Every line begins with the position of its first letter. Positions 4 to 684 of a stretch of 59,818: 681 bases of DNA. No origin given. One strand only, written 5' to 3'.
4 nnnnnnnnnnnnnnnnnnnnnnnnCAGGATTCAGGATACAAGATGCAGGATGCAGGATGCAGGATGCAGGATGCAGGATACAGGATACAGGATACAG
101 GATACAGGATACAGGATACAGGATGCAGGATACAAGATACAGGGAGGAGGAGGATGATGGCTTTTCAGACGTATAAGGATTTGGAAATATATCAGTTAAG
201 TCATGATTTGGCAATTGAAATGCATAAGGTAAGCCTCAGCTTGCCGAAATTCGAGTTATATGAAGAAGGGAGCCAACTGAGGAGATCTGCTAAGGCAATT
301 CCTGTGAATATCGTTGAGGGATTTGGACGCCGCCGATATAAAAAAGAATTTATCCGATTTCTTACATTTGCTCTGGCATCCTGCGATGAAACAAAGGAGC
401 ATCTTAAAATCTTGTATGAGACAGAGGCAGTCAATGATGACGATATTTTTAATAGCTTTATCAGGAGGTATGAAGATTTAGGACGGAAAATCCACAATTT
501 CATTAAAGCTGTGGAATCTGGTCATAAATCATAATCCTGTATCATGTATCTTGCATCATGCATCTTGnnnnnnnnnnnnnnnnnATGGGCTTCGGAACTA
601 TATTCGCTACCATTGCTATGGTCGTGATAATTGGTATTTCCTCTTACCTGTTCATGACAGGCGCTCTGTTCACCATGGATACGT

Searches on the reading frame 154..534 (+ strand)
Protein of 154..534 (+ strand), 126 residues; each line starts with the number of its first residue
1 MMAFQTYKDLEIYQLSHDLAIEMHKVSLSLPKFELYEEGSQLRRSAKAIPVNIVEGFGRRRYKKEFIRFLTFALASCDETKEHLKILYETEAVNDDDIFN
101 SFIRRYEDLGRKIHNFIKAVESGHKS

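Call 9: search_protein_families(library=pfam, proteins=[window:154-534:+], max_evalue=0.01)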
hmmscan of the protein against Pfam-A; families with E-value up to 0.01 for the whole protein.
window:154-534:+ (126 aa): 1 family
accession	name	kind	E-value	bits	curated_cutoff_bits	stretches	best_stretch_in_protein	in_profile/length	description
PF05635.17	23S_rRNA_IVP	-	1.5e-27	96.4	33.8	1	8-114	1-105/106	23S rRNA-intervening sequence protein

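Call 10: search_protein_families(library=ncbifam, proteins=[window:154-534:+], max_evalue=0.01)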
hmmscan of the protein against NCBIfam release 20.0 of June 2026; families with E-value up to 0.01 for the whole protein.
window:154-534:+ (126 aa): 3 families
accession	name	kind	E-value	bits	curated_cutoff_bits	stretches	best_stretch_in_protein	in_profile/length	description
TIGR02436.1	TIGR02436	subfamily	4e-29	101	24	1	12-120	1-108/109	four helix bundle protein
NF008911.0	PRK12275.1-2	subfamily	1.4e-21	77.2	137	1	5-121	2-116/118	hypothetical protein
NF008912.0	PRK12275.1-6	subfamily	2.1e-14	53.6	124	1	6-122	2-113/117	hypothetical protein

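Call 92: search_protein_families(library=padloc, proteins=[window:154-534:+], max_evalue=0.01)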
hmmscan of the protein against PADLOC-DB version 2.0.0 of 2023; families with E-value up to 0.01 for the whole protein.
window:154-534:+ (126 aa): 0 families

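Call 93: search_protein_families(library=phrogs, proteins=[window:154-534:+], max_evalue=0.01)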
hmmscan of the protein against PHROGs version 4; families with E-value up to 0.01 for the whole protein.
window:154-534:+ (126 aa): 0 families
